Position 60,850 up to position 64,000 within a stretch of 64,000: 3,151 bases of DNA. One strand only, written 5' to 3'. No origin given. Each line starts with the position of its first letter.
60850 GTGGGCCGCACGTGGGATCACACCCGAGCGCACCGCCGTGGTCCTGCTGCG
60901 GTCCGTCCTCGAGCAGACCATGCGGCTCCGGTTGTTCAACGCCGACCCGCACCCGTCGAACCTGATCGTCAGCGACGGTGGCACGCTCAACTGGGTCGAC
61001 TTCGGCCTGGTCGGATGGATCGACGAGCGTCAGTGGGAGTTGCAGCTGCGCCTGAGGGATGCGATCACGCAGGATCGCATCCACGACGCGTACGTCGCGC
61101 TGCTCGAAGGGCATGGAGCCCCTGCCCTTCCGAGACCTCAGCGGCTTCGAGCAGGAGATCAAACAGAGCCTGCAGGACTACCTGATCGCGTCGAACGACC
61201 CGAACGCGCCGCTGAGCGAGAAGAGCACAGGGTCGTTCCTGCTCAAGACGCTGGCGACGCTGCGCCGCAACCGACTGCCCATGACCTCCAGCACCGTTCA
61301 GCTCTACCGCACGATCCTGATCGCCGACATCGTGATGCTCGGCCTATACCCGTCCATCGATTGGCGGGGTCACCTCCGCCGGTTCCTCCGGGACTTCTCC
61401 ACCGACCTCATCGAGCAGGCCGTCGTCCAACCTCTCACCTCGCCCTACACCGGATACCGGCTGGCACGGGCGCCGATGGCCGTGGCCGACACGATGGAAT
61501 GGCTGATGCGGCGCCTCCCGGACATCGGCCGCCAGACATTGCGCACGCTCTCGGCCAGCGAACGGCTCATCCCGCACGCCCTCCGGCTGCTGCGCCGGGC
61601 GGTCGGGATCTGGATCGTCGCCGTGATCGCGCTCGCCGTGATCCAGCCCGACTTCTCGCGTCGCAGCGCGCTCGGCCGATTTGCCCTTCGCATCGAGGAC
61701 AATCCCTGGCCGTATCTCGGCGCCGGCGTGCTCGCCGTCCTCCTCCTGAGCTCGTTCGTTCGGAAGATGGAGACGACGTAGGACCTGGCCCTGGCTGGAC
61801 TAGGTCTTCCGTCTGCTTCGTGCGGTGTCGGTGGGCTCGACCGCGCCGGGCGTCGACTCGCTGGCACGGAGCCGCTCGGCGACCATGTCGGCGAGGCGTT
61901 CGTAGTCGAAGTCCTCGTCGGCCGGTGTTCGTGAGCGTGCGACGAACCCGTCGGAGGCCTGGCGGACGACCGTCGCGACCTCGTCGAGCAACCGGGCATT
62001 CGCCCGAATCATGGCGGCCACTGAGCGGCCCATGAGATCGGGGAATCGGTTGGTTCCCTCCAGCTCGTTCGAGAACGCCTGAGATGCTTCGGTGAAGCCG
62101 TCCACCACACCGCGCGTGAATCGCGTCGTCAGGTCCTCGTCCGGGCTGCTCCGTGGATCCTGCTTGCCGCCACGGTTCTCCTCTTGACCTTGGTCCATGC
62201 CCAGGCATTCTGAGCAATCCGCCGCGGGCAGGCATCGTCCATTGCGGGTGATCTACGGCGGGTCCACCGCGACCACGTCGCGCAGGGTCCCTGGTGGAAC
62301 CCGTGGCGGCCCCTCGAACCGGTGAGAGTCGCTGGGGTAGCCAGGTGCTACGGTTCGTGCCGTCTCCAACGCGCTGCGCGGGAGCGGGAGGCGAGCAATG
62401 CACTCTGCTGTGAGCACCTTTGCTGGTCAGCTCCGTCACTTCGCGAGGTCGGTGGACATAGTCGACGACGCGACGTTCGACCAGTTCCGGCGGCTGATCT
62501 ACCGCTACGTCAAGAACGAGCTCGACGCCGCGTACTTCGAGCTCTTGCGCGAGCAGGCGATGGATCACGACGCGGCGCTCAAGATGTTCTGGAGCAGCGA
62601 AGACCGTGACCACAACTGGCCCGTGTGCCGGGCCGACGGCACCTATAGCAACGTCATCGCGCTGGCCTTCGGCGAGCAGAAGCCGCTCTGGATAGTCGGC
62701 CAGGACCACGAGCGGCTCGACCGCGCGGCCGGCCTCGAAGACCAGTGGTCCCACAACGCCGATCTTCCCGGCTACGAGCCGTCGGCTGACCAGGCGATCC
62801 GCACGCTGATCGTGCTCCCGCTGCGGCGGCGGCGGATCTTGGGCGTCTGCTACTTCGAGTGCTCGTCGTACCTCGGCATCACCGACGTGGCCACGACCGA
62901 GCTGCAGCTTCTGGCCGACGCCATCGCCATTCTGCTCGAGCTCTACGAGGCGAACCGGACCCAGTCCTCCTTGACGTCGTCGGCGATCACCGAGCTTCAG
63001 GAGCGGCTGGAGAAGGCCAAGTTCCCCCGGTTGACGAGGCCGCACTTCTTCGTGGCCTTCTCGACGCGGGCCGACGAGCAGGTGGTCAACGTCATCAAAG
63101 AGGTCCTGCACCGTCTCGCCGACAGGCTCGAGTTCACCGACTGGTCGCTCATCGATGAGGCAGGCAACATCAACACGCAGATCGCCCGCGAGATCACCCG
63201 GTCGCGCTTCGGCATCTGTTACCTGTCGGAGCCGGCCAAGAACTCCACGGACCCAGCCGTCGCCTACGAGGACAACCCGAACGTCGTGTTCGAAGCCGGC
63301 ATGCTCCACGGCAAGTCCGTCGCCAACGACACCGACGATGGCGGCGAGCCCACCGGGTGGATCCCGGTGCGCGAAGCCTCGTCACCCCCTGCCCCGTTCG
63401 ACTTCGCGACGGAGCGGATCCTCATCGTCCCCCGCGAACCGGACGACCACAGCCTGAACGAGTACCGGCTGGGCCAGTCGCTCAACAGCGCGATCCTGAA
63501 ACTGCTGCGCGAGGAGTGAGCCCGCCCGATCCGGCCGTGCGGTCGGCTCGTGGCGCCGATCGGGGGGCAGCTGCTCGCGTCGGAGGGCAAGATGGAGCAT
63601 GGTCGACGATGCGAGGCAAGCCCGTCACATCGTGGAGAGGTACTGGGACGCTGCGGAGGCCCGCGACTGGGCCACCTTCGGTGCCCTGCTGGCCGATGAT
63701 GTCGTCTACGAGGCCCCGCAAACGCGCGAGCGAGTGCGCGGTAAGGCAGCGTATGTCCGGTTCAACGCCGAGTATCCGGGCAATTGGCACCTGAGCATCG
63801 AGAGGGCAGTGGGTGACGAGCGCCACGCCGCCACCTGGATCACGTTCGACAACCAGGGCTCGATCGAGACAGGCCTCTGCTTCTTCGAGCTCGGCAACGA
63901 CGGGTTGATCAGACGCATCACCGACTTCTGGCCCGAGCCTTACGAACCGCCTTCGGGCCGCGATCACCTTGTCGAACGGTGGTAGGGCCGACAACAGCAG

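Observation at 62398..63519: Lower-GC gene encoding a GAF-like sensor domain fused to a TIR-like / nucleoside-deoxyribosyltransferase-like effector domain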

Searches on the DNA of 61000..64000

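Call 53: search_rna_families(source=window, start=61000, end=64000, threshold=evalue, max_evalue=1)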
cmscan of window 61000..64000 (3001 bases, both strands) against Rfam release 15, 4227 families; matches with E-value up to 1: 0.
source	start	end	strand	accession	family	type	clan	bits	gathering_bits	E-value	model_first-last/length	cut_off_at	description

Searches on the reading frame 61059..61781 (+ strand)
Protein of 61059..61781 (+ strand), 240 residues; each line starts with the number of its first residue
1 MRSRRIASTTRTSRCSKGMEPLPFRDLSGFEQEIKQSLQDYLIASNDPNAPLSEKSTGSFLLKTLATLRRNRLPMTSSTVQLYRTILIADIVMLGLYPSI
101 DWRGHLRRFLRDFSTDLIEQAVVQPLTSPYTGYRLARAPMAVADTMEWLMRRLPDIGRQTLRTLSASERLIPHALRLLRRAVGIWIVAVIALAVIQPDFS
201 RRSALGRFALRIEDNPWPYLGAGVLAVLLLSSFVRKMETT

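Call 3: search_protein_families(library=pfam, proteins=[window:61059-61781:+], max_evalue=1)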
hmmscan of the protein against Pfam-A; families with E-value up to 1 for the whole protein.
window:61059-61781:+ (240 aa): 0 families

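Call 4: search_protein_families(library=padloc, proteins=[window:61059-61781:+], max_evalue=1)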
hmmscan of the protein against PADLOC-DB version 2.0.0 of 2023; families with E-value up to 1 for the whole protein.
window:61059-61781:+ (240 aa): 0 families

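Call 5: search_protein_families(library=ncbifam, proteins=[window:61059-61781:+], max_evalue=1)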
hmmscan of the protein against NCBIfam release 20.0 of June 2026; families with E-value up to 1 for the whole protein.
window:61059-61781:+ (240 aa): 1 family
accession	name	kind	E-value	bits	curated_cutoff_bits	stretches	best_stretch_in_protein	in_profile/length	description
NF003404.0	PRK04750.1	equivalog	0.056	12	667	1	50-147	370-470/529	ubiquinone biosynthesis regulatory protein kinase UbiB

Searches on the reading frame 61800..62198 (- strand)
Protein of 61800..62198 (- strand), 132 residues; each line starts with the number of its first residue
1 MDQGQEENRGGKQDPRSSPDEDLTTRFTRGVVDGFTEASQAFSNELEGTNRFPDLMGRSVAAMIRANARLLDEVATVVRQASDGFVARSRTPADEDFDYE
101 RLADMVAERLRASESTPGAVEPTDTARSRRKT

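Call 3: search_protein_families(library=pfam, proteins=[window:61800-62198:-], max_evalue=1)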
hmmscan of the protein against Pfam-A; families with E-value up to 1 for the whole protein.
window:61800-62198:- (132 aa): 0 families

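Call 4: search_protein_families(library=padloc, proteins=[window:61800-62198:-], max_evalue=1)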
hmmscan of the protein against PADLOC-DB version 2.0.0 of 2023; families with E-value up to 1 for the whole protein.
window:61800-62198:- (132 aa): 0 families

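Call 5: search_protein_families(library=ncbifam, proteins=[window:61800-62198:-], max_evalue=1)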
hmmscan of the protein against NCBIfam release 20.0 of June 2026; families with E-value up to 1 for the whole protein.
window:61800-62198:- (132 aa): 2 families
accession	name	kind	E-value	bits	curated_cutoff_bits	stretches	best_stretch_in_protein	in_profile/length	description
TIGR01091.1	upp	equivalog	0.021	14.5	208.35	1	60-109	72-123/207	uracil phosphoribosyltransferase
NF004865.0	PRK06224.1-2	equivalog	0.11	12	323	1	71-128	108-164/265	citryl-CoA lyase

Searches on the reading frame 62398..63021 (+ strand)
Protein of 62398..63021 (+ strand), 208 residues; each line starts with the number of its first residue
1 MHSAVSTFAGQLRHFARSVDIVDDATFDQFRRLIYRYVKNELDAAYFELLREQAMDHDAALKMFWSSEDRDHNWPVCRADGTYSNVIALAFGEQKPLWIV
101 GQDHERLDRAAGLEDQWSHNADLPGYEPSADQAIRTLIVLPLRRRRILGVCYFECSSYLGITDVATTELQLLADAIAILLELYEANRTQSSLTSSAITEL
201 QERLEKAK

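Call 64: search_protein_representatives(alignment_id=A2)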
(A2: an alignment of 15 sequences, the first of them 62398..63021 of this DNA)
Query: 15 sequences, 208 profile positions. Proteins with E-value up to 0.001 (for the whole library): 430; up to 1e-10: 325; up to 1e-30: 89. The best 150 are listed.
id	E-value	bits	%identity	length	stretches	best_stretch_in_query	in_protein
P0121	4.5e-93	327.0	-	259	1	1-208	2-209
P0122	2.6e-91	321.2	-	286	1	2-198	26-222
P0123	1.3e-82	292.8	-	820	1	1-208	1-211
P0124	2.0e-72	259.5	-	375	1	5-208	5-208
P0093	7.7e-72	257.6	-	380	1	1-208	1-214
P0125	5.3e-67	241.8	-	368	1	4-207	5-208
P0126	2.8e-66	239.4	-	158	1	1-155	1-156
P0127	5.1e-64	232.1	-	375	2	6-206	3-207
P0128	7.0e-62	225.1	-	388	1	1-208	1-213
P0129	7.2e-60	218.5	-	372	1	4-208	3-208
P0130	4.2e-59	216.0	-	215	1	1-167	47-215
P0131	2.1e-58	213.7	-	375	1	1-202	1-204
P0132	5.5e-58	212.3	-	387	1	1-208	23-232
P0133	2.9e-57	210.0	-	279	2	6-113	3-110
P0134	9.9e-55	201.7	-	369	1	5-206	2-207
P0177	5.9e-35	137.1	-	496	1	6-203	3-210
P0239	1.8e-28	115.9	-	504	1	5-202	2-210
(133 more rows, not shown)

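Call 65: search_protein_families(library=pfam, proteins=[P0123, P0177, P0239, P0121, P0122], max_evalue=0.01)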
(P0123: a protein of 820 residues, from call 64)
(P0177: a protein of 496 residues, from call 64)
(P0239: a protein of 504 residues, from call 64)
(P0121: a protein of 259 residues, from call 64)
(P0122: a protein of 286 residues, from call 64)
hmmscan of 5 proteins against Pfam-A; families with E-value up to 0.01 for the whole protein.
P0123 (820 aa): 1 family
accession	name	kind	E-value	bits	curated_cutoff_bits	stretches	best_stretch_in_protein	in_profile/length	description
PF12770.12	CHAT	-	5.1e-07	29.9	24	1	605-794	82-269/289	CHAT domain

P0177 (496 aa): 2 families
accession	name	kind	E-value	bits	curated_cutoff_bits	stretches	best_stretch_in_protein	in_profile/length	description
PF13676.11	TIR_2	-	2.6e-12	47.7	28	1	374-462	2-89/122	TIR domain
PF01590.32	GAF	-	0.0087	17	22.4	0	90-185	54-131/133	GAF domain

P0239 (504 aa): 0 families

P0121 (259 aa): 0 families

P0122 (286 aa): 0 families

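Call 67: find_encoding_contigs(protein=P0123, flank=6000, max_places=3)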
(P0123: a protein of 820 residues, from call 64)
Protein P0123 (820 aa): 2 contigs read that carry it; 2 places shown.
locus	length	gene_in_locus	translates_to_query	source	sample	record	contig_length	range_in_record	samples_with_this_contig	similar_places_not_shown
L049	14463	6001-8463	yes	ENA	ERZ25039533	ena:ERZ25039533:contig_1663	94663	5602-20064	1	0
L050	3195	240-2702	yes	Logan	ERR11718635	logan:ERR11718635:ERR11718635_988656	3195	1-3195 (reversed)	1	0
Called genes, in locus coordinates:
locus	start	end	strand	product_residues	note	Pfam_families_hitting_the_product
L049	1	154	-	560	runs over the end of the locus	PF05598:DUF772, PF01609:DDE_Tnp_1 (faint), PF13751:DDE_Tnp_1_6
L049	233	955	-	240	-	PF02585:PIG-L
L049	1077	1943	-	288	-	PF04672:Methyltransf_19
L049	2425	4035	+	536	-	PF14104:DUF4277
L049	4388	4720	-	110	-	PF01740:STAS, PF13466:STAS_2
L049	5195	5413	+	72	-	-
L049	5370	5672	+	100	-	-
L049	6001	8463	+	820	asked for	PF12770:CHAT (weak)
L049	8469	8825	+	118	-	-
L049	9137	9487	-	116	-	PF01740:STAS, PF13466:STAS_2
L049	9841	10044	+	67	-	-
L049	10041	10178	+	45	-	-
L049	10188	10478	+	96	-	-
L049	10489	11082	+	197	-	-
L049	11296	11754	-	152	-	-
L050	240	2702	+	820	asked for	PF12770:CHAT (weak)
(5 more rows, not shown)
